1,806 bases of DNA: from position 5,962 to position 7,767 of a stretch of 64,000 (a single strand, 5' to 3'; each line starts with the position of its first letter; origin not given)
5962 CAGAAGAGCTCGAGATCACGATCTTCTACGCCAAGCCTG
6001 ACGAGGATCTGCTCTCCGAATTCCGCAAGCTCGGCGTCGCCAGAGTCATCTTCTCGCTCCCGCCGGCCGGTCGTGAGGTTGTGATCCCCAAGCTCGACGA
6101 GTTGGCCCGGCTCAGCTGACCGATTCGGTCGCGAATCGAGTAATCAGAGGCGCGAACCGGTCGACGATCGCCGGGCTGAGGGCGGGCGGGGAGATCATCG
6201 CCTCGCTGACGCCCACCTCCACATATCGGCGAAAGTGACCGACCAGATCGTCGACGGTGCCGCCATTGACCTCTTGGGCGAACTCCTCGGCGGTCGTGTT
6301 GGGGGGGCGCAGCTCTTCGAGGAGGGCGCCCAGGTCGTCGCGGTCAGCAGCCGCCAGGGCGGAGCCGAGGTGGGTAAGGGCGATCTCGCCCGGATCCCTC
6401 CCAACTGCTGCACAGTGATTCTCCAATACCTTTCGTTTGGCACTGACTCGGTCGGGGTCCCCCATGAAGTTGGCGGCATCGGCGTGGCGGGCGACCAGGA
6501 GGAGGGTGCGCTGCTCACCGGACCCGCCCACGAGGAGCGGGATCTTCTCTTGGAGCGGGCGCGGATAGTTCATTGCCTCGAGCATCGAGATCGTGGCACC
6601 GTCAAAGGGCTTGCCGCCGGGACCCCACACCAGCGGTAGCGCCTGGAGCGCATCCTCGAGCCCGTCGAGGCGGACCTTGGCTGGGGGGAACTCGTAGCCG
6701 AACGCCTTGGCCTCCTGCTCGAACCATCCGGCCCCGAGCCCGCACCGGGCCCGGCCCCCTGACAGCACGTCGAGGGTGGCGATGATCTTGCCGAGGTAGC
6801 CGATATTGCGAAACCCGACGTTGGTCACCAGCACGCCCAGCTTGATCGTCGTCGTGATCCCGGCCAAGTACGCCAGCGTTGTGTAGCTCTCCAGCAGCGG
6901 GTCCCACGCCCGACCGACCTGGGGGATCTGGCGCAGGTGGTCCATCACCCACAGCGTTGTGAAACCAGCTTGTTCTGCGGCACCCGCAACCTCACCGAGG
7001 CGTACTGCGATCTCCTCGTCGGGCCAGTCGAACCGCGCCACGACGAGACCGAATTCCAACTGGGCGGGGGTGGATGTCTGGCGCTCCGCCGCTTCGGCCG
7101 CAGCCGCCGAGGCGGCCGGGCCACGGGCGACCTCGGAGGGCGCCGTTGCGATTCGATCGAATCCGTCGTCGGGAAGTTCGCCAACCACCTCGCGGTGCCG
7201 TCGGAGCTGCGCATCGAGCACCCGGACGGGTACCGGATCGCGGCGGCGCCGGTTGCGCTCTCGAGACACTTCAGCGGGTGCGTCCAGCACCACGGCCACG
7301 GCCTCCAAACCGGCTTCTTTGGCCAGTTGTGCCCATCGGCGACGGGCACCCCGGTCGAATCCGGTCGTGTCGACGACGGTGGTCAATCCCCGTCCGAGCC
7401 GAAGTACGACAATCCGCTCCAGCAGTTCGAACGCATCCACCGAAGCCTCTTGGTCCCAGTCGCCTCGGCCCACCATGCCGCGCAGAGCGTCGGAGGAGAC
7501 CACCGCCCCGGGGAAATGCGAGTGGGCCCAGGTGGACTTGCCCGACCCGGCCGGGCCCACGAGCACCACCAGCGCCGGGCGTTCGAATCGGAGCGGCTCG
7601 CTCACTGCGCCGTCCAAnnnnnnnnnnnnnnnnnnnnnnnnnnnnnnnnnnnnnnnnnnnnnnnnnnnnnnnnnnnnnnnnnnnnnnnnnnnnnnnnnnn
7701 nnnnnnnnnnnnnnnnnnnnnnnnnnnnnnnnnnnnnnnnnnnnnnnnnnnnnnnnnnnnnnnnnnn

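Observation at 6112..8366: AAA_33-type P-loop kinase fused to an F420-type LLM oxidoreductase, translationally coupled to an SDR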

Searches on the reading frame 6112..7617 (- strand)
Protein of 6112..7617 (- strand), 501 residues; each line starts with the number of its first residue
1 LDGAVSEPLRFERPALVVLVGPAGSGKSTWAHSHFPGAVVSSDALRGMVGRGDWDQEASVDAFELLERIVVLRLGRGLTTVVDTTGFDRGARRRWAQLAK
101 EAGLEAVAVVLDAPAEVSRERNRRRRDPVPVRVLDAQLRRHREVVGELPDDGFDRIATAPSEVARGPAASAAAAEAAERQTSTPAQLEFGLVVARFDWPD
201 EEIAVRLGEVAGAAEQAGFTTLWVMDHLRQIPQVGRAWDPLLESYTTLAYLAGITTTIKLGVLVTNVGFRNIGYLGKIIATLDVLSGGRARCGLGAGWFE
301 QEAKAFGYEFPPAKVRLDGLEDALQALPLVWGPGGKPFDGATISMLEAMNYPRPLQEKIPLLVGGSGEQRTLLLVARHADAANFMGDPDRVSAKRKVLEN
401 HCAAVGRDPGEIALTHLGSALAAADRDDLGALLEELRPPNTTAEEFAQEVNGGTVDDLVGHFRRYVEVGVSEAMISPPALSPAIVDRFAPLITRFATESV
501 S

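Call 4: search_protein_families(library=pfam, proteins=[window:6112-7617:-], max_evalue=0.01)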
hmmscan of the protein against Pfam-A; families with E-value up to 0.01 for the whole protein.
window:6112-7617:- (501 aa): 6 families
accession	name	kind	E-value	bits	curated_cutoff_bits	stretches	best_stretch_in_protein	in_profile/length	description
PF00296.26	Bac_luciferase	-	2.3e-35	122.9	27.9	1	206-437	24-245/314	Luciferase-like monooxygenase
PF13671.12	AAA_33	-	5.7e-28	98.4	27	1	16-142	1-141/143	AAA domain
PF08433.16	KTI12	-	0.00013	22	22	1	15-141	2-137/271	Chromatin associated protein KTI12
PF06414.18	Zeta_toxin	-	0.0046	16.9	22.3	0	10-125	12-143/199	Zeta toxin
PF13191.12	AAA_16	-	0.0049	17.8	32.6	0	12-66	22-73/167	AAA ATPase domain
PF00977.27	His_biosynth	-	0.0066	16.3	23.6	0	34-95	118-181/228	Histidine biosynthesis protein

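Call 5: search_protein_families(library=ncbifam, proteins=[window:6112-7617:-], max_evalue=0.001)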
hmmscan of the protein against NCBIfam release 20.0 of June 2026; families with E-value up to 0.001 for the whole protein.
window:6112-7617:- (501 aa): 25 families
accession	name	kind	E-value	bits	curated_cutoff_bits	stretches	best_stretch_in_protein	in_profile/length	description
TIGR03560.1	F420_Rv1855c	subfamily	2.8e-69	233.4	231.4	1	203-415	11-225/227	TIGR03560 family F420-dependent LLM class oxidoreductase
TIGR03619.1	F420_Rv2161c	subfamily_domain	1.2e-38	133.1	166.9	1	209-475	2-245/247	TIGR03619 family F420-dependent LLM class oxidoreductase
TIGR03856.1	F420_MSMEG_2906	subfamily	3e-36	125.2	243.7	1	213-416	24-208/249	LLM class F420-dependent oxidoreductase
TIGR04075.1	bacter_Pnkp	equivalog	5.6e-34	117.4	750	1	12-158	6-154/851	polynucleotide kinase-phosphatase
TIGR03621.1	F420_MSMEG_2516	subfamily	4.3e-29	101.6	213.15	1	205-401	14-198/295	TIGR03621 family F420-dependent LLM class oxidoreductase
TIGR03571.1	lucif_BA3436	subfamily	1.4e-19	70.5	303.9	1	208-399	34-219/304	TIGR03571 family LLM class oxidoreductase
NF002619.0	PRK02271.1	equivalog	1.1e-14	54.5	276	1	204-419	13-212/329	5,10-methylenetetrahydromethanopterin reductase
TIGR03555.1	F420_mer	equivalog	3.5e-13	49.6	348.7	1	205-417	12-209/325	5,10-methylenetetrahydromethanopterin reductase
TIGR04021.1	LLM_DMSO2_sfnG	equivalog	2.2e-12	47.1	382.95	1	207-408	30-227/350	dimethylsulfone monooxygenase SfnG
TIGR03557.1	F420_G6P_family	subfamily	3.6e-12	46.1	210.4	1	209-393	17-197/316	TIGR03557 family F420-dependent LLM class oxidoreductase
TIGR03612.1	RutA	equivalog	6.4e-11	42.3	498.3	1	211-415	34-241/355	pyrimidine utilization protein A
TIGR04465.1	ArgArg_F420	equivalog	8.6e-11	41.5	470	1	163-411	23-261/364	F420-dependent hydroxymycolic acid dehydrogenase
TIGR03559.1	F420_Rv3520c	subfamily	1e-07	31.3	335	1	242-296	38-92/325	LLM class F420-dependent oxidoreductase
TIGR04027.1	LLM_KPN_01858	hypoth_equivalog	2.3e-07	30.1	412.9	1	213-309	28-119/326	putative FMN-dependent luciferase-like monooxygenase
TIGR03574.1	selen_PSTK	equivalog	2.9e-07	30.2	290.5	1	16-135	1-126/249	L-seryl-tRNA(Sec) kinase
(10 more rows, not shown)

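Call 6: find_homologous_proteins(query=window:6112-7605:-)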
Query window:6112-7605:- (497 aa): 5154 proteins with E <= 0.001 among 8000 candidates; the best 120 are listed.
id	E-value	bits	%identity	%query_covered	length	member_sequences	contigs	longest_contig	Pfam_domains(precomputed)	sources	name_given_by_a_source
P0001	0.0e+0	1065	97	100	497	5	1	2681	PF00296.27,PF13671.13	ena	-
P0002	1.1e-262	890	80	100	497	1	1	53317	PF00296.27,PF13671.13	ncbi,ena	-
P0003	3.0e-205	701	65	99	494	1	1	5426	PF00296.27,PF13671.13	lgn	-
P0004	1.3e-198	679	64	99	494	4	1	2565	PF00296.27,PF13671.13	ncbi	-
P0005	3.2e-171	588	56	98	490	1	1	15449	PF00296.27,PF13671.13,PF08433.17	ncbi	-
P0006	6.0e-170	584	58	97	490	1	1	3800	PF00296.27,PF13671.13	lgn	-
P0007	2.7e-169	582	56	98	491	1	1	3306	PF00296.27,PF13671.13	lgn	-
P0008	4.7e-168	578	56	98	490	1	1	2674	PF00296.27,PF13671.13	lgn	-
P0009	2.4e-158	546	54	98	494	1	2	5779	PF00296.27,PF13671.13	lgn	-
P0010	4.3e-157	542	55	98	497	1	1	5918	PF00296.27,PF13671.13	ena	-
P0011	1.3e-156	540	53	98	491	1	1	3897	PF00296.27,PF13671.13,PF08433.17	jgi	jgi:F420-dependent oxidoreductase-like protein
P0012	4.3e-156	539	53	98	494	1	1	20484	PF00296.27,PF13671.13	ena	-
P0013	2.5e-155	536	53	97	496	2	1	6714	PF00296.27,PF13671.13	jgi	jgi:F420-dependent oxidoreductase-like protein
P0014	4.0e-155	535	54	97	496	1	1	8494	PF00296.27,PF13671.13,PF08433.17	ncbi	-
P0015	4.2e-155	535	54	98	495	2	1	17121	PF00296.27,PF13671.13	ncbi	-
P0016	5.1e-155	535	54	99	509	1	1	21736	PF00296.27,PF13671.13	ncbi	-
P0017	1.5e-154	533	53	98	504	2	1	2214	PF00296.27,PF13671.13,PF08433.17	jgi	jgi:F420-dependent oxidoreductase-like protein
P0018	2.5e-154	533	53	98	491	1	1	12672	PF00296.27,PF13671.13,PF08433.17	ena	-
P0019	4.4e-154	532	52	99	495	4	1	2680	PF00296.27,PF13671.13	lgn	-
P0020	5.1e-154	532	53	98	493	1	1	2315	PF00296.27,PF13671.13,PF08433.17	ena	-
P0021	7.3e-154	531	54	98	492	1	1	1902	PF00296.27,PF13671.13,PF08433.17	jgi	jgi:F420-dependent oxidoreductase-like protein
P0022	1.2e-153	530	53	98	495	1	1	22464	PF00296.27,PF13671.13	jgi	jgi:F420-dependent oxidoreductase-like protein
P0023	1.2e-153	530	52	98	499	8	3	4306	PF00296.27,PF13671.13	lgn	-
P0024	1.7e-153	530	53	98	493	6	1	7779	PF00296.27,PF13671.13,PF08433.17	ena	-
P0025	2.1e-153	530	53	98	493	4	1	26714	PF00296.27,PF13671.13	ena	-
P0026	6.1e-153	528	52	98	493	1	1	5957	PF00296.27,PF13671.13,PF08433.17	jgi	jgi:F420-dependent oxidoreductase-like protein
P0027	8.0e-153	528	53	98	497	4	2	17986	PF00296.27,PF13671.13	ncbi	-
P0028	1.3e-152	527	52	98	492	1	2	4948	PF00296.27,PF13671.13,PF08433.17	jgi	-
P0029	5.0e-152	525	54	99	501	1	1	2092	PF00296.27,PF13671.13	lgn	-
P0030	8.0e-152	524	53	99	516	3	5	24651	PF00296.27,PF13671.13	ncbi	-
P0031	1.1e-151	524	56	96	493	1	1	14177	PF00296.27,PF13671.13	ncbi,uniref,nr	ncbi:MAG TPA: TIGR03560 family F420-dependent LLM class oxidoreductase [Actinophytocola sp.]|uniref:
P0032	1.5e-151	524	53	98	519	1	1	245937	PF00296.27,PF13671.13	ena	-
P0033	2.2e-151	523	52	98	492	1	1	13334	PF00296.27,PF13671.13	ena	-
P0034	3.6e-151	522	53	98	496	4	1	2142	PF00296.27,PF13671.13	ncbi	-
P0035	5.0e-151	522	54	98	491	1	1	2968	PF00296.27,PF13671.13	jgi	jgi:F420-dependent oxidoreductase-like protein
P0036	9.7e-151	521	53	97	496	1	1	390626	PF00296.27,PF13671.13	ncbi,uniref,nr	ncbi:TIGR03560 family F420-dependent LLM class oxidoreductase [Microlunatus speluncae]|uniref:TIGR03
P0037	1.3e-150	520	53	98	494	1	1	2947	PF00296.27,PF13671.13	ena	-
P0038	1.5e-150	520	52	98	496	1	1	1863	PF00296.27,PF13671.13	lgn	-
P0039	1.5e-150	520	52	95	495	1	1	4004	PF00296.27,PF13671.13,PF08433.17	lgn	-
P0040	1.6e-150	520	53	98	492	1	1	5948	PF00296.27,PF13671.13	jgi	jgi:F420-dependent oxidoreductase-like protein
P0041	1.8e-150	520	53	99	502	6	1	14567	PF00296.27,PF13671.13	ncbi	-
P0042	2.1e-150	520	54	96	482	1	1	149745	PF00296.27,PF13671.13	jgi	jgi:F420-dependent oxidoreductase-like protein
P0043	3.8e-150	519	53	98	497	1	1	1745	PF00296.27,PF13671.13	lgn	-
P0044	4.3e-150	519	53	98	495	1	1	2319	PF00296.27,PF13671.13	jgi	jgi:F420-dependent oxidoreductase-like protein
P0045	4.5e-150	519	52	98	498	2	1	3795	PF00296.27,PF13671.13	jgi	-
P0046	4.6e-150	519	54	98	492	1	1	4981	PF00296.27,PF13671.13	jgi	jgi:F420-dependent oxidoreductase-like protein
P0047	5.9e-150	518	52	98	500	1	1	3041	PF00296.27,PF13671.13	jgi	jgi:F420-dependent oxidoreductase-like protein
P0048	6.7e-150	518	52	98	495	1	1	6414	PF00296.27,PF13671.13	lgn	-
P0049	6.8e-150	518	53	98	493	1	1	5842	PF00296.27,PF13671.13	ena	-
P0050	7.8e-150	518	52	98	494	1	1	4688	PF00296.27,PF13671.13,PF08433.17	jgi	jgi:F420-dependent oxidoreductase-like protein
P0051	8.1e-150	518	52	98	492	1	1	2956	PF00296.27,PF13671.13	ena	-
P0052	1.1e-149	517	52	98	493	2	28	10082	PF00296.27,PF13671.13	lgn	-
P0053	1.2e-149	517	53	98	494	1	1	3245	PF00296.27,PF13671.13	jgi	jgi:F420-dependent oxidoreductase-like protein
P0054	1.4e-149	517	53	98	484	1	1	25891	PF00296.27,PF13671.13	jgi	jgi:F420-dependent oxidoreductase-like protein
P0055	1.5e-149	517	52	97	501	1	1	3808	PF00296.27,PF13671.13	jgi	jgi:F420-dependent oxidoreductase-like protein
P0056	1.6e-149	517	54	96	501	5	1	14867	PF00296.27,PF13671.13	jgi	-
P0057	1.7e-149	517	54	97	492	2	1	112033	PF00296.27,PF13671.13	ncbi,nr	ncbi:MAG TPA: TIGR03560 family F420-dependent LLM class oxidoreductase [Actinophytocola sp.]|nr:TIGR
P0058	2.0e-149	517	53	98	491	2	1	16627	PF00296.27,PF13671.13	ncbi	-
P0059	2.1e-149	516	53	97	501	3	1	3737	PF00296.27,PF13671.13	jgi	jgi:F420-dependent oxidoreductase-like protein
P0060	2.7e-149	516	54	98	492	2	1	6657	PF00296.27,PF13671.13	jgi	-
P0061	2.8e-149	516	54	98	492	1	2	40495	PF00296.27,PF13671.13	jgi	jgi:F420-dependent oxidoreductase-like protein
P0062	3.6e-149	516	53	99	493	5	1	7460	PF00296.27,PF13671.13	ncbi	-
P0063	3.8e-149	516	52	99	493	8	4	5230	PF00296.27,PF13671.13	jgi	-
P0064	4.8e-149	515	55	94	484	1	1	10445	PF00296.27,PF13671.13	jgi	jgi:F420-dependent oxidoreductase-like protein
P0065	5.2e-149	515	53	99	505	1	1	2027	PF00296.27,PF13671.13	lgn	-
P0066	6.2e-149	515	52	97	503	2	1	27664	PF00296.27,PF13671.13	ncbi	ncbi:MAG: TIGR03560 family F420-dependent LLM class oxidoreductase [Acidimicrobiales bacterium]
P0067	1.0e-148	514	53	97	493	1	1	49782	PF00296.27,PF13671.13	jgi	-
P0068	1.1e-148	514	52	98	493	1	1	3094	PF00296.27,PF13671.13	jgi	jgi:F420-dependent oxidoreductase-like protein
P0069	1.2e-148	514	53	97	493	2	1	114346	PF00296.27,PF13671.13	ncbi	-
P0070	1.2e-148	514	53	98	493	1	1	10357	PF00296.27,PF13671.13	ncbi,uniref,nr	ncbi:TIGR03560 family F420-dependent LLM class oxidoreductase [Actinophytocola sp.]|uniref:TIGR03560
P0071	1.6e-148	514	53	98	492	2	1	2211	PF00296.27,PF13671.13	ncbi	-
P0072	2.1e-148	513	51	99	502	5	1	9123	PF00296.27,PF13671.13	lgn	-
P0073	2.3e-148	513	53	95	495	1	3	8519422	PF00296.27,PF13671.13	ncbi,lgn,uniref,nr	ncbi:TIGR03560 family F420-dependent LLM class oxidoreductase [Tenggerimyces flavus]|uniref:TIGR0356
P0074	2.4e-148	513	54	98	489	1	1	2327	PF00296.27,PF13671.13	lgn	-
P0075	2.6e-148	513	52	98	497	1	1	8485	PF00296.27,PF13671.13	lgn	-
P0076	2.8e-148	513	53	98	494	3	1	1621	PF00296.27,PF13671.13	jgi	jgi:F420-dependent oxidoreductase-like protein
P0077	3.5e-148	512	52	99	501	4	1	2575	PF00296.27,PF13671.13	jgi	jgi:F420-dependent oxidoreductase-like protein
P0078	3.6e-148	512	51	98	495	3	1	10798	PF00296.27,PF13671.13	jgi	-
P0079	3.6e-148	512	52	98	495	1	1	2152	PF00296.27,PF13671.13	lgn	-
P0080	3.9e-148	512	52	97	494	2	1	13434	PF00296.27,PF13671.13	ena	-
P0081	4.3e-148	512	52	99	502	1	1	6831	PF00296.27,PF13671.13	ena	-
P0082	4.3e-148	512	53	99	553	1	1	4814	PF00296.27,PF13671.13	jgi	jgi:F420-dependent oxidoreductase-like protein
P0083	6.3e-148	512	52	99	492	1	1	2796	PF00296.27,PF13671.13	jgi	jgi:F420-dependent oxidoreductase-like protein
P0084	6.4e-148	512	52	98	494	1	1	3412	PF00296.27,PF13671.13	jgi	jgi:F420-dependent oxidoreductase-like protein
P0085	6.9e-148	511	52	98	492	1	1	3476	PF00296.27,PF13671.13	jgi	jgi:F420-dependent oxidoreductase-like protein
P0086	7.0e-148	511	52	98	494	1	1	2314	PF00296.27,PF13671.13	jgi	jgi:F420-dependent oxidoreductase-like protein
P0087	7.1e-148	511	53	98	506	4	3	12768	PF00296.27,PF13671.13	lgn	-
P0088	7.4e-148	511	53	98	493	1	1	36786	PF00296.27,PF13671.13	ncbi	-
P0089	7.5e-148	511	52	99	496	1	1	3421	PF00296.27,PF13671.13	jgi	-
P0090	8.7e-148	511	53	98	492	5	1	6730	PF00296.27,PF13671.13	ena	-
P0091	9.9e-148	511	52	99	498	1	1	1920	PF00296.27,PF13671.13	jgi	jgi:F420-dependent oxidoreductase-like protein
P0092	1.0e-147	511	51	98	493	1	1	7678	PF00296.27,PF13671.13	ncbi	-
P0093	1.2e-147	511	53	99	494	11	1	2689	PF00296.27,PF13671.13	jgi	jgi:F420-dependent oxidoreductase-like protein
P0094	1.3e-147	511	52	99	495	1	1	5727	PF00296.27,PF13671.13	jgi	jgi:F420-dependent oxidoreductase-like protein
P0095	1.3e-147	510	52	97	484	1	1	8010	PF00296.27,PF13671.13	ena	-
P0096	1.4e-147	510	52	97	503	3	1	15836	PF00296.27,PF13671.13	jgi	jgi:F420-dependent oxidoreductase-like protein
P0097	1.4e-147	510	52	98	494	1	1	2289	PF00296.27,PF13671.13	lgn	-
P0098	1.5e-147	510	52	98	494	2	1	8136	PF00296.27,PF13671.13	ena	-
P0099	1.6e-147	510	54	97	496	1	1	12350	PF00296.27,PF13671.13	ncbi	-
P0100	1.8e-147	510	53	97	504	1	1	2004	PF00296.27,PF13671.13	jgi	jgi:F420-dependent oxidoreductase-like protein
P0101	1.9e-147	510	52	99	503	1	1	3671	PF00296.27,PF13671.13,PF08433.17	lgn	-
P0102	2.0e-147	510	52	98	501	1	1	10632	PF00296.27,PF13671.13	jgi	jgi:F420-dependent oxidoreductase-like protein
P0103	2.0e-147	510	53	96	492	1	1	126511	PF00296.27,PF13671.13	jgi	jgi:F420-dependent oxidoreductase-like protein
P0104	2.1e-147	510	53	96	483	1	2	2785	PF00296.27,PF13671.13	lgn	-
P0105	2.2e-147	510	53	99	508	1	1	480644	PF00296.27,PF13671.13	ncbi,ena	-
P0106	2.5e-147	510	53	97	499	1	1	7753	PF00296.27,PF13671.13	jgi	jgi:F420-dependent oxidoreductase-like protein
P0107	2.5e-147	510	53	97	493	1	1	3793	PF00296.27,PF13671.13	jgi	-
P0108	2.8e-147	509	54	97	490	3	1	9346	PF00296.27,PF13671.13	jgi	jgi:F420-dependent oxidoreductase-like protein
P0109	3.5e-147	509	53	98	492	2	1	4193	PF00296.27,PF13671.13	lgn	-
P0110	3.9e-147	509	51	97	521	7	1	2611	PF00296.27,PF13671.13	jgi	jgi:F420-dependent oxidoreductase-like protein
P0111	3.9e-147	509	52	98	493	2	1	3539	PF00296.27,PF13671.13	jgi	-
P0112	3.9e-147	509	51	96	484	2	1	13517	PF00296.27,PF13671.13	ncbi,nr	ncbi:MAG: hypothetical protein QOI47_2318 [Actinomycetota bacterium]|nr:hypothetical protein [Actino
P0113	4.1e-147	509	53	97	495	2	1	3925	PF00296.27,PF13671.13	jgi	jgi:F420-dependent oxidoreductase-like protein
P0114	4.3e-147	509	53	95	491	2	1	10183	PF00296.27,PF13671.13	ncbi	ncbi:MAG: TIGR03560 family F420-dependent LLM class oxidoreductase [Candidatus Dormiibacterota bacte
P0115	5.5e-147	508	52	98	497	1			PF00296.27,PF13671.13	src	-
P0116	5.5e-147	508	51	95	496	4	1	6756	PF00296.27,PF13671.13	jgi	jgi:F420-dependent oxidoreductase-like protein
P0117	5.6e-147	508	52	97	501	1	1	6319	PF00296.27,PF13671.13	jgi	jgi:F420-dependent oxidoreductase-like protein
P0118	6.0e-147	508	53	98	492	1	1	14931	PF00296.27,PF13671.13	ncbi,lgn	-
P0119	7.7e-147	508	52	98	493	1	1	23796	PF00296.27,PF13671.13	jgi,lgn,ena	-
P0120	7.7e-147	508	51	98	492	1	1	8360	PF00296.27,PF13671.13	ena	-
